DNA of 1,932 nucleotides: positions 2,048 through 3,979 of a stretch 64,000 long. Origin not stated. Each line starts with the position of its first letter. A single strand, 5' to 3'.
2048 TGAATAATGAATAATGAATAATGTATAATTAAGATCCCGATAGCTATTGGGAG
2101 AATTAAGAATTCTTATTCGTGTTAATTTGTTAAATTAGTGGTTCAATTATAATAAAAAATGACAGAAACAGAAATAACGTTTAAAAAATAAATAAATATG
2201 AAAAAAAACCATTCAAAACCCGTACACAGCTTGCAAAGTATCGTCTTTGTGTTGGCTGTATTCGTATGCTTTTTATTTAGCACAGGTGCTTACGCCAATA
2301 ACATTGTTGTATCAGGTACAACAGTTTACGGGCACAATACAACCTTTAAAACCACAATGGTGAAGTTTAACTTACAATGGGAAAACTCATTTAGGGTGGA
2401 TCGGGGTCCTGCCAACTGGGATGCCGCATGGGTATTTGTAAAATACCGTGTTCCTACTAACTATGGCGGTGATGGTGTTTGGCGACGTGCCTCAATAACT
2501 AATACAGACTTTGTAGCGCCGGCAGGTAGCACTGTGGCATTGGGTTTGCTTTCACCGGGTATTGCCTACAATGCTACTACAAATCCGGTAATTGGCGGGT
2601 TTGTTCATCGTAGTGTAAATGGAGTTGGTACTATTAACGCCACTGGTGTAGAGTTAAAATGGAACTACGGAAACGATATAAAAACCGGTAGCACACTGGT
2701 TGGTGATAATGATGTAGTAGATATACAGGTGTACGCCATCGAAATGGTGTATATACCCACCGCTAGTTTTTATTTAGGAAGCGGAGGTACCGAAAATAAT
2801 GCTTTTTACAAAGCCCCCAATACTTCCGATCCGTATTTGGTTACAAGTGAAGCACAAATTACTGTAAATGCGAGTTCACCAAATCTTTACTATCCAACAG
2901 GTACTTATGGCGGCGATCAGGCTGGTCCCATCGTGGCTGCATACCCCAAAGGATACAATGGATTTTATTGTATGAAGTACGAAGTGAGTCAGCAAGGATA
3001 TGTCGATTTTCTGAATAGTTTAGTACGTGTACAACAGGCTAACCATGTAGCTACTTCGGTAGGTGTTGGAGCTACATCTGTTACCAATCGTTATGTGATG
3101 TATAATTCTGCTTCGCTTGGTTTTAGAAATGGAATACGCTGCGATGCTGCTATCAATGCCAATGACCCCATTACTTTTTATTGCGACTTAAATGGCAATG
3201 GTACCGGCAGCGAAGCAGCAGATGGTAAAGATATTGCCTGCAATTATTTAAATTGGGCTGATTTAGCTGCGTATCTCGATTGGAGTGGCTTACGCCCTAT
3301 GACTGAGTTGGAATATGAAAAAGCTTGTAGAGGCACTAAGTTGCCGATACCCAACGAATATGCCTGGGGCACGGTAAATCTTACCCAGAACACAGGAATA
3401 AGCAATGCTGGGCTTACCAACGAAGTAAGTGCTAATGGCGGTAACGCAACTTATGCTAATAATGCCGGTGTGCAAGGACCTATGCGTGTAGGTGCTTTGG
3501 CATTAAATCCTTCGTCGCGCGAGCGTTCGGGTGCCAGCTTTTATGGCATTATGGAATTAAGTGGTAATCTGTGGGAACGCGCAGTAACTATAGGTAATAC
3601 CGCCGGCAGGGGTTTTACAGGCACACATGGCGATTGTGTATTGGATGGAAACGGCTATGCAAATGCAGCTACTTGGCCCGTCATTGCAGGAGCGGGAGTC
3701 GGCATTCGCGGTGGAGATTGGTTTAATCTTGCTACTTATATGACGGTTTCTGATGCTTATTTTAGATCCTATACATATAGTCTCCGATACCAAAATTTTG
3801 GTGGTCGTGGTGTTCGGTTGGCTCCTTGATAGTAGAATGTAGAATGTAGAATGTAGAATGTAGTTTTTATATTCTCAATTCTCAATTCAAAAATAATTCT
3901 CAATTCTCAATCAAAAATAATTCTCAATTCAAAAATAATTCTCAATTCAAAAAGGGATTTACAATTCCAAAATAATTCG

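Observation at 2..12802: Candidate undescribed surface system: variable-tip FGE/C-lectin paralogue array, a 43-repeat T9SS protein and a sorting-signal protein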

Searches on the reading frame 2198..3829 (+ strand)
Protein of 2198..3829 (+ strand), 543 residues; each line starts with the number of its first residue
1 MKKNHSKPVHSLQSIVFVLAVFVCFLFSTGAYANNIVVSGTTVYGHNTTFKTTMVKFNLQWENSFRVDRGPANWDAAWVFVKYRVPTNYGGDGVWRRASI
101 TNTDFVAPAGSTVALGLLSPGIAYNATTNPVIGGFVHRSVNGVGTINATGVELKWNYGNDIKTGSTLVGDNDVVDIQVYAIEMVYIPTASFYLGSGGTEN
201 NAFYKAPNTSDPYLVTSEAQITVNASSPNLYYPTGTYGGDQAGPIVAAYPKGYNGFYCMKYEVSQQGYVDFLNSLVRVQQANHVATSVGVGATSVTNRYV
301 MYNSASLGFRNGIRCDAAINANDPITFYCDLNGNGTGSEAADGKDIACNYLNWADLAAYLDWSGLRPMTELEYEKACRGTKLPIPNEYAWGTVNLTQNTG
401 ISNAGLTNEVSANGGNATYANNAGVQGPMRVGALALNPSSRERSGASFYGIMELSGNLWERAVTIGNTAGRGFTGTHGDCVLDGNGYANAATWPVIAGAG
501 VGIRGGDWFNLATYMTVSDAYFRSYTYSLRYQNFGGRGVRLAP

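Call 3: search_protein_families(library=pfam, proteins=[window:2198-3829:+], max_evalue=0.1)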
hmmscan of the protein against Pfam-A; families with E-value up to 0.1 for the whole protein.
window:2198-3829:+ (543 aa): 1 family
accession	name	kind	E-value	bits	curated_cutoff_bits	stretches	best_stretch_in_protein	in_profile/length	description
PF03781.23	FGE-sulfatase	-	2.2e-10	41.1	23.3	1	254-539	35-254/255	Sulfatase-modifying factor enzyme 1-like domain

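Call 4: search_protein_families(library=ncbifam, proteins=[window:2198-3829:+], max_evalue=0.1)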
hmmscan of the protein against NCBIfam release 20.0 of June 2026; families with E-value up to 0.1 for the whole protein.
window:2198-3829:+ (543 aa): 0 families

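Call 14: find_homologous_proteins(query=window:2198-3829:+, max_evalue=0.00001)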
Query window:2198-3829:+ (543 aa): 6174 proteins with E <= 0.00001 among 8000 candidates; the best 120 are listed.
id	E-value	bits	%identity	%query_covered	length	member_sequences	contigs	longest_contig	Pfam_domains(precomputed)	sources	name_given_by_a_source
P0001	0.0e+0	1244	100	100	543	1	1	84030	PF03781.23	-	-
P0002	1.0e-282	957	76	100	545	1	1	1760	PF03781.23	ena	-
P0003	2.5e-186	639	55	100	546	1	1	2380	PF03781.23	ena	-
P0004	4.6e-182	625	54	100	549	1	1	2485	PF03781.23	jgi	jgi:formylglycine-generating enzyme required for sulfatase activity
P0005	3.8e-179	615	54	100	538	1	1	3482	PF03781.23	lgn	-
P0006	6.6e-177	608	53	100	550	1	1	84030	PF03781.23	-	-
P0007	4.5e-172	592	54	97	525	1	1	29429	PF03781.23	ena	-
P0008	1.6e-171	590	53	100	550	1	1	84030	PF03781.23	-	-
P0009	4.2e-171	589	53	97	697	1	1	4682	PF07603.18,PF03781.23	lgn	-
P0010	4.2e-170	585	53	98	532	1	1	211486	PF03781.23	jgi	jgi:formylglycine-generating enzyme required for sulfatase activity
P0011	4.9e-170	585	52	99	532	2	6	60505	PF03781.23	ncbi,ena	-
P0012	4.3e-169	582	51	100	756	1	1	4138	-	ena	-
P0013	1.2e-167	577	54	94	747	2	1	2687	PF03781.23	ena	-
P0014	6.6e-167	575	54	94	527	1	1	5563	PF03781.23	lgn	-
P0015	1.5e-166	573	51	98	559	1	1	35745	PF03781.23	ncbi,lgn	-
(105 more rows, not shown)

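Call 20: find_related_loci(query=A3, collection=genome_contigs, flank=10000)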
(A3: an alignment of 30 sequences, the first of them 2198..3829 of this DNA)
Query A3 (543 aa) in genome_contigs; peptide patterns used: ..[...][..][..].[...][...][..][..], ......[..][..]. (x = any residue, [..] = any of these).
600 stretches matched a pattern (row limit reached: there are more); 580 encode a relative of the query (tblastn E <= 1e-3); the best 80 are kept; 79 distinct loci.
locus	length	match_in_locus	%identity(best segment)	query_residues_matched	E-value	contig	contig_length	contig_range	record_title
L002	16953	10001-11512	52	10-540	3e-167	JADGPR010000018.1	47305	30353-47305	MAG: Bacteroidales bacterium isolate Chersky.15_51 contig-100_158, whole genome shotgun sequence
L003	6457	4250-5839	50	21-540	4e-161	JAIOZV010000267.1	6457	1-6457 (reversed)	MAG: Bacteroidales bacterium isolate Tobar13m-G16 Tobar13m-C9453, whole genome shotgun sequence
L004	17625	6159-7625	49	13-519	5e-153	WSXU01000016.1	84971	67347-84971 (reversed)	MAG: Bacteroidetes bacterium isolate X3_MaxBin.031 scaffold_391, whole genome shotgun sequence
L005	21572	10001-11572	49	28-543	1e-152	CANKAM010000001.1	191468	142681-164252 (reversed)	MAG: Bacteroidetes bacterium isolate RH-26jul17-244 genome assembly, contig: RH-26jul17-C94, whole genome shotgun sequen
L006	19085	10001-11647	45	4-543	3e-149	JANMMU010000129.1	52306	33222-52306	MAG: Segetibacter sp. isolate OTE_58_metabat_457 OTE_58_k141_688630, whole genome shotgun sequence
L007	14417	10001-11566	48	15-543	2e-148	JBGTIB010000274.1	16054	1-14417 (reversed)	MAG: Flavobacteriales bacterium isolate JTS-RE253 k141_6214698, whole genome shotgun sequence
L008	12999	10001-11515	48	1-540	7e-150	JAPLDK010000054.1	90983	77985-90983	MAG: Bacteroidetes bacterium isolate LacPavin_0419_WC90_MAG_45_18 LacPavin_0419_WC90_scaffold_579922, whole genome shotg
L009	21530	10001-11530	47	1-543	3e-148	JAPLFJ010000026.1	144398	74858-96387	MAG: Ignavibacteriae bacterium isolate LacPavin_0920_WC57_MAG_36_34 LacPavin_0920_WC57_scaffold_634660, whole genome sho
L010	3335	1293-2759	47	25-542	3e-154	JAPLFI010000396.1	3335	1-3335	MAG: Ignavibacteriae bacterium isolate LacPavin_0419_WC90_MAG_39_12 LacPavin_0419_WC90_scaffold_516509, whole genome sho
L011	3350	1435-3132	46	1-543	3e-154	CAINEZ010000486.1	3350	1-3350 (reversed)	MAG: uncultured Bacteroidetes bacterium isolate AlinenLipids_bin-7249 genome assembly, contig: bin-7249:486/704, whole g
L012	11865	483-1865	53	32-508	5e-148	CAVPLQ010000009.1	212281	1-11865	MAG: uncultured Flavobacteriales bacterium isolate MFD09964.bin.1.3 genome assembly, contig: contig_69912, whole genome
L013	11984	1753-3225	48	17-543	2e-147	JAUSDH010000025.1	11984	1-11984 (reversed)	MAG: Candidatus Brocadiaceae bacterium isolate E14_concoct.bin.99 E14_k141_1629812, whole genome shotgun sequence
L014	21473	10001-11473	49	29-542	3e-147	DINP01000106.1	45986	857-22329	MAG TPA_asm: Bacteroidales bacterium UBA5537 UBA5537_contig_83, whole genome shotgun sequence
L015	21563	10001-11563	45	1-543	3e-146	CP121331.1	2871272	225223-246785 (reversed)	MAG: Sphingobacteriales bacterium isolate NCC532_bact_6916 chromosome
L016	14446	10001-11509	48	26-540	5e-146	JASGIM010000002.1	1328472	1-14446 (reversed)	MAG: Flavobacteriales bacterium isolate 5N033 JMF-2111-06-0005.ont.bin.33_1, whole genome shotgun sequence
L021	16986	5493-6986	45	11-543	2e-142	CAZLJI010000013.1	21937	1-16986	MAG TPA_asm: uncultured Ignavibacteriaceae bacterium isolate SRP319275_co4_56 genome assembly, contig: NODE_1288_length_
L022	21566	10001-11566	46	11-543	3e-141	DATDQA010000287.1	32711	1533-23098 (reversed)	MAG TPA_asm: Saprospiraceae bacterium isolate SMAG_U7935 k141_987899, whole genome shotgun sequence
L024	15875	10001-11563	48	14-543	6e-140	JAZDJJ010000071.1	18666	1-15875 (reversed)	MAG: Bacteroidota bacterium isolate MEGAHIT-group-0.474 k141_3482780, whole genome shotgun sequence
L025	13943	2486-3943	47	2-542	4e-140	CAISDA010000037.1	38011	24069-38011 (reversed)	MAG: uncultured Ignavibacteriae bacterium isolate MJ-time_bin-6381 genome assembly, contig: bin-6381:37/89, whole genome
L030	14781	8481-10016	45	4-543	4e-137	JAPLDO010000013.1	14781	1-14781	MAG: Bacteroidetes bacterium isolate LacPavin_0920_WC90_MAG_43_10 LacPavin_0920_WC90_scaffold_645038, whole genome shotg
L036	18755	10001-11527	44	5-543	6e-133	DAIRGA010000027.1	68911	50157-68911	MAG TPA_asm: Bacteroidales bacterium isolate CTOTU29519 NODE_289_length_68911_cov_11.960076, whole genome shotgun sequen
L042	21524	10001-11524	45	18-543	8e-128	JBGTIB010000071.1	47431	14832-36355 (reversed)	MAG: Flavobacteriales bacterium isolate JTS-RE253 k141_12113487, whole genome shotgun sequence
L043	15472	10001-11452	44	15-543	1e-127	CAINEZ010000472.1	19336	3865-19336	MAG: uncultured Bacteroidetes bacterium isolate AlinenLipids_bin-7249 genome assembly, contig: bin-7249:472/704, whole g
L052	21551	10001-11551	42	7-543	4e-123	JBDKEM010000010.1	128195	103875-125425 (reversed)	MAG: Bacteroidota bacterium isolate eastforkpoplarcreek_2019_sw_WHONDRS-S19S_0039_B_bin.8 scaffold_1710913, whole genome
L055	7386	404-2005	41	15-540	2e-121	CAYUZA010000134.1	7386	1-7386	MAG TPA_asm: uncultured Saprospiraceae bacterium isolate SRP319275_co3_76 genome assembly, contig: NODE_9863_length_7386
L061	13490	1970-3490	39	12-542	3e-118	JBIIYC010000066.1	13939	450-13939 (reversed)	MAG: Bdellovibrionota bacterium isolate ME2005-08-16_3300042507_group2_bin71 Rohwer_bin1169_scaffold_3141_c1, whole geno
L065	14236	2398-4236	40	9-543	6e-116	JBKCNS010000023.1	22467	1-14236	MAG: Candidatus Kapaibacterium sp. isolate samp_506_metadecoder_925 samp_506_579988, whole genome shotgun sequence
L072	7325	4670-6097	41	16-530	2e-114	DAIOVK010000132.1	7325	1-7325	MAG TPA_asm: Candidatus Kapaibacterium sp. isolate CTOTU18620 NODE_11466_length_7325_cov_5.950206, whole genome shotgun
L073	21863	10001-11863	46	4-540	1e-113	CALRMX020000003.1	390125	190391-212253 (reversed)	MAG: Chitinophaga pinensis isolate JJ-DHS118-246-3-m1-bin226 genome assembly, contig: JJ-OR11-01-C16, whole genome shotg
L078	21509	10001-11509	43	24-540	2e-112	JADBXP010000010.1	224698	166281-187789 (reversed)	MAG: Chitinophagaceae bacterium isolate M043S1SP1A08QC M043S1_10, whole genome shotgun sequence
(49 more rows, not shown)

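Call 28: search_protein_families(library=pfam, proteins=[L009:11696-12115:+, L021:7078-7530:+, L015:11603-12271:+, L024:11592-12329:+, L042:11644-12927:+, L005:11655-15128:+, L012:2028-3620:+, L004:7719-9377:+, L022:11749-12600:+, L052:11624-15811:+], max_evalue=0.01)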
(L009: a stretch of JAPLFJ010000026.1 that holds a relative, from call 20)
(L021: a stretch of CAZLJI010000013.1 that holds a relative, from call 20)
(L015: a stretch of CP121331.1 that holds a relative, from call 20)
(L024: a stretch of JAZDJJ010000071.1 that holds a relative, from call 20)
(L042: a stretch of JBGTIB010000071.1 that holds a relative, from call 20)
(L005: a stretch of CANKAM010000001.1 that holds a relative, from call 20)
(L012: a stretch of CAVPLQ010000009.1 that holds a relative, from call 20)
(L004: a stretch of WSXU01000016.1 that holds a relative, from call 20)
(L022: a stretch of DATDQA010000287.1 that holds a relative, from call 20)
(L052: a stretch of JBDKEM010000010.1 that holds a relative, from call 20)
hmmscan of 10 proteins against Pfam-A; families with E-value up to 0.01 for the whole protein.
L009:11696-12115:+ (139 aa): 3 families
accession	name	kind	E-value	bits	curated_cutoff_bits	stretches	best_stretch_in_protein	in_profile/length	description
PF18962.6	Por_Secre_tail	-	7.4e-12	45.8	27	1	61-135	2-73/75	Secretion system C-terminal sorting domain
PF13585.12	CHU_C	-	0.00044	20.8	27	1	66-126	15-72/86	CHU_C Type IX secretion signal domain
PF13860.13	FlgD_ig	-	0.0033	17.8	27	1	70-122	11-71/79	FlgD Ig-like domain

L021:7078-7530:+ (150 aa): 3 families
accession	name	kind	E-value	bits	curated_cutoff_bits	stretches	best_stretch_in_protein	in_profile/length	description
PF18962.6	Por_Secre_tail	-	5.1e-08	33.5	27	1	59-146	2-73/75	Secretion system C-terminal sorting domain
PF13860.13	FlgD_ig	-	0.00025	21.4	27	1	85-139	25-77/79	FlgD Ig-like domain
PF13585.12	CHU_C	-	0.0014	19.2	27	1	72-142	19-77/86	CHU_C Type IX secretion signal domain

L015:11603-12271:+ (222 aa): 1 family
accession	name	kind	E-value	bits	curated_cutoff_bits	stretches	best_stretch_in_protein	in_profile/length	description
PF18962.6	Por_Secre_tail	-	1e-10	42.2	27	1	151-220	2-74/75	Secretion system C-terminal sorting domain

L024:11592-12329:+ (245 aa): 2 families
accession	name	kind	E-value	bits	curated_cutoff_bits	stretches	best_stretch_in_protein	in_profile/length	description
PF18962.6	Por_Secre_tail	-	5.6e-13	49.4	27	1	175-244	1-75/75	Secretion system C-terminal sorting domain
PF19910.5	DUF6383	-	0.00042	20.8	23.7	1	181-232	18-65/74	Domain of unknown function (DUF6383)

L042:11644-12927:+ (427 aa): 0 families

L005:11655-15128:+ (1157 aa): 2 families
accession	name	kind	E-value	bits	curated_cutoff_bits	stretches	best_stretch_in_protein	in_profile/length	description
PF18962.6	Por_Secre_tail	-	0.00016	22.3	27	1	1103-1156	23-75/75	Secretion system C-terminal sorting domain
PF11589.14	DUF3244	-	0.00032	21.1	25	1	1075-1146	18-86/96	Domain of unknown function (DUF3244)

L012:2028-3620:+ (530 aa): 3 families
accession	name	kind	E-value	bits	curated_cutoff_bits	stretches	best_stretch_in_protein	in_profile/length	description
PF13385.13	Laminin_G_3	-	3.6e-23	82.8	27.6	1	100-266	4-150/151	Concanavalin A-like lectin/glucanases superfamily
PF02412.23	TSP_3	-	7.7e-06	25.9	25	1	466-487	15-36/36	Thrombospondin type 3 repeat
PF02973.23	Sialidase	-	0.0056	16.7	26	0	193-268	110-183/189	Sialidase, N-terminal domain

L004:7719-9377:+ (552 aa): 1 family
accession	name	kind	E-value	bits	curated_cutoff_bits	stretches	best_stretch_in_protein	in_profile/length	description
PF18962.6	Por_Secre_tail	-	2.8e-06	28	27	1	487-551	8-75/75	Secretion system C-terminal sorting domain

L022:11749-12600:+ (283 aa): 0 families

L052:11624-15811:+ (1395 aa): 3 families
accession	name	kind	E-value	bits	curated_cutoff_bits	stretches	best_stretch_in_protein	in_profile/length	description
PF09603.15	Fib_succ_major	-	3.5e-07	31.1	33.9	1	1212-1394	3-187/187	Fibrobacter succinogenes major domain (Fib_succ_major)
PF12810.13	ALK_LTK_GRD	-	2.5e-05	24.8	24.5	1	153-371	11-208/243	ALK/LTK, Glycine-rich domain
PF19081.6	Ig_7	-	4.8e-05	24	27.3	3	707-779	3-84/84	Ig-like domain CHU_C associated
